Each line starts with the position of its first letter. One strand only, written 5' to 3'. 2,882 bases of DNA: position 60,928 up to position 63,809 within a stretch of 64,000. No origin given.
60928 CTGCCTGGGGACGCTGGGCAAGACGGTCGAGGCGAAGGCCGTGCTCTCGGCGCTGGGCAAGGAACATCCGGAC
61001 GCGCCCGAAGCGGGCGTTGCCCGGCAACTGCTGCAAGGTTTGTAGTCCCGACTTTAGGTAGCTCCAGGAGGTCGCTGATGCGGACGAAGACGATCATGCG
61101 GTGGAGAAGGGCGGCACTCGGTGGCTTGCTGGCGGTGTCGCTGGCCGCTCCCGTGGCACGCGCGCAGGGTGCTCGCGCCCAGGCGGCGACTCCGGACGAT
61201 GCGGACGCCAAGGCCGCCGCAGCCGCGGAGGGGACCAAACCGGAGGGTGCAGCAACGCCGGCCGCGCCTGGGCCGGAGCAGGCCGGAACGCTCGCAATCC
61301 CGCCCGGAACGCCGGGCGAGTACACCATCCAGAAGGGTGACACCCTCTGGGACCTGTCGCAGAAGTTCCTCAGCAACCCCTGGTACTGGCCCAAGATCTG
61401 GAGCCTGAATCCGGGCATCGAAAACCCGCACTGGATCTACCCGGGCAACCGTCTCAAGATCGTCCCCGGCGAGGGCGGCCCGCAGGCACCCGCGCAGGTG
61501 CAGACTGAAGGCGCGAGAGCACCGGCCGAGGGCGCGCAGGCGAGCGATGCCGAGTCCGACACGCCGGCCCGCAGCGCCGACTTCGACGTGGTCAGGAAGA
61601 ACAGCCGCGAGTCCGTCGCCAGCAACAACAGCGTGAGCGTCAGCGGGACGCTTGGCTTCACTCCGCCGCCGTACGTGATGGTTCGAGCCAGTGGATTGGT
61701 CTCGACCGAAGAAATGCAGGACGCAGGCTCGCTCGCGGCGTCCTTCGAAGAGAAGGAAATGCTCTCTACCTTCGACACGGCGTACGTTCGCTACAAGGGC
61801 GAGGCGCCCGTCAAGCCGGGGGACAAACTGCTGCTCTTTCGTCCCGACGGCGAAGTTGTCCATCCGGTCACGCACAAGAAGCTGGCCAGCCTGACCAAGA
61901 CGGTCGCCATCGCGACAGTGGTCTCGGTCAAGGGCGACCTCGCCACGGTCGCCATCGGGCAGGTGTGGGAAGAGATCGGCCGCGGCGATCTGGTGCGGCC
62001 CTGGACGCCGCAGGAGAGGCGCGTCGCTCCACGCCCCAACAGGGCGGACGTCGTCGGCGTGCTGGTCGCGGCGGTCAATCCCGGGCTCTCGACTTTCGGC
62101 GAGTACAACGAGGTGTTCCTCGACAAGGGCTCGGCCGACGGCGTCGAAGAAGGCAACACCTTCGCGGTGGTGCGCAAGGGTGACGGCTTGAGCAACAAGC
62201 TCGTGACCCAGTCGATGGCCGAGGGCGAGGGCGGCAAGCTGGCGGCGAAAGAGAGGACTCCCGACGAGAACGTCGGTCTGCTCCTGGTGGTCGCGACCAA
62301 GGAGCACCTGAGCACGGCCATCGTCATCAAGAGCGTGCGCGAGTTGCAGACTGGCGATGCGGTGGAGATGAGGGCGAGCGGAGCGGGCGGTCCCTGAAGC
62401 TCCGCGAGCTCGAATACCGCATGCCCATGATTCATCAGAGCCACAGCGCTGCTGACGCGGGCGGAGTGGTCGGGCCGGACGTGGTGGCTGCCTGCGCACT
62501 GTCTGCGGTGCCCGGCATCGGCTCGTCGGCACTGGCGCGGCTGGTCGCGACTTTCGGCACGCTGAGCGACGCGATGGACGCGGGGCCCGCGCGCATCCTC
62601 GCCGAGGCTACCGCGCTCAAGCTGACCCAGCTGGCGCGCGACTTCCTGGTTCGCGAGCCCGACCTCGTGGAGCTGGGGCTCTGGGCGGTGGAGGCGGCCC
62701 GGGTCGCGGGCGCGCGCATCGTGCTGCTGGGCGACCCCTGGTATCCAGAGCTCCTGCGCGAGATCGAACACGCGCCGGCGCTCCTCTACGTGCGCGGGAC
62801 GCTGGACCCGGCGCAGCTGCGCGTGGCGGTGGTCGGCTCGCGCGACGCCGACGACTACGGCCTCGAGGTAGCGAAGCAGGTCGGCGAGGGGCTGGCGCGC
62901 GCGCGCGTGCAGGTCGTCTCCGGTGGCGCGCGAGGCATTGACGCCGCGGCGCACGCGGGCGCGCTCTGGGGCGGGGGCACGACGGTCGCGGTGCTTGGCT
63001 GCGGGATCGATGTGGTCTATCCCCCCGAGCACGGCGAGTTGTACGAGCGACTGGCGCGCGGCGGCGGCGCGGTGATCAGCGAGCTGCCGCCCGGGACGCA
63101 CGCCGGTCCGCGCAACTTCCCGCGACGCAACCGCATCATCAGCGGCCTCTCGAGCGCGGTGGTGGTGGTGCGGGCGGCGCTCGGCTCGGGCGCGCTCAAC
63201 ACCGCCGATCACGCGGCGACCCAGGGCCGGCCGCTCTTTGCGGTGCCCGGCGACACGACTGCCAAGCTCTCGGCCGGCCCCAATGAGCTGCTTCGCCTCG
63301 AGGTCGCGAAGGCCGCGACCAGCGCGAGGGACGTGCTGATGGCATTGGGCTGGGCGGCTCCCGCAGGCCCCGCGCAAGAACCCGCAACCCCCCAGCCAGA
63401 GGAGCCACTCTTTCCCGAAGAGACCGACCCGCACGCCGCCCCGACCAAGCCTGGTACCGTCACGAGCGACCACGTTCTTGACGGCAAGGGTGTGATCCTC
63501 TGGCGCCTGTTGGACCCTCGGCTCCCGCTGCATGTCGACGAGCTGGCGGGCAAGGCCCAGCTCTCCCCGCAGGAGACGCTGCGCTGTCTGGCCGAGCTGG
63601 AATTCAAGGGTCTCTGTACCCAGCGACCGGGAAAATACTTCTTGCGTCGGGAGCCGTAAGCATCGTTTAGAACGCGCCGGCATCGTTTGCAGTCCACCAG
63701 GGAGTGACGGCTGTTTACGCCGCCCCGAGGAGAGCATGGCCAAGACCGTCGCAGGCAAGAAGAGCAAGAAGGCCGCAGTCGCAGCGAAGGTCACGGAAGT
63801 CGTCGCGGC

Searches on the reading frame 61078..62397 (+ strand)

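Call 69: search_protein_families(library=pfam, proteins=[window:61078-62397:+], max_evalue=0.00001)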
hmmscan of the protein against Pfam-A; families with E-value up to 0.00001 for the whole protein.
window:61078-62397:+ (439 aa): 1 family
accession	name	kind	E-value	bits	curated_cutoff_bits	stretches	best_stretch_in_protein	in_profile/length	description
PF01476.26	LysM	-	1.1e-11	44.9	20.9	1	82-128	1-42/43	LysM domain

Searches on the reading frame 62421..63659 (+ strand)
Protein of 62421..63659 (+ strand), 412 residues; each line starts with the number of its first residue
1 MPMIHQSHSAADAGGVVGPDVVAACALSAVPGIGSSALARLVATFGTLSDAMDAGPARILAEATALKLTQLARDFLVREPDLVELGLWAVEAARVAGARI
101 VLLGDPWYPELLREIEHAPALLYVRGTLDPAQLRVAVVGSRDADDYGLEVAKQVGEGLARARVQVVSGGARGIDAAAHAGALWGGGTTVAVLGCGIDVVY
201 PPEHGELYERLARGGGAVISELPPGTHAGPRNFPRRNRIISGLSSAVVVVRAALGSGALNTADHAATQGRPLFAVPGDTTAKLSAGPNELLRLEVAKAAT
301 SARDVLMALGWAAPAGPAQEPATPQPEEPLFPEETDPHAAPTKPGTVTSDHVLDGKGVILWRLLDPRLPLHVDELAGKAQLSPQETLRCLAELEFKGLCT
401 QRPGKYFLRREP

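Call 69: search_protein_families(library=pfam, proteins=[window:62421-63659:+], max_evalue=0.00001)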
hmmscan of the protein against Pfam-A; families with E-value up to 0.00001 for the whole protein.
window:62421-63659:+ (412 aa): 3 families
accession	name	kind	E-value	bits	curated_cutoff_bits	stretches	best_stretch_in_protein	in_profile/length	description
PF02481.21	DNA_processg_A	-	4.5e-69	232.3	29.6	1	96-296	5-207/212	DNA recombination-mediator protein A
PF17782.7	DprA_WH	-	2.3e-08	34.4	22.9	1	362-405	19-61/61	DprA winged helix domain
PF18306.6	LDcluster4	-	2.9e-08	33.9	26.3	1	133-192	2-62/151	SLOG cluster4 family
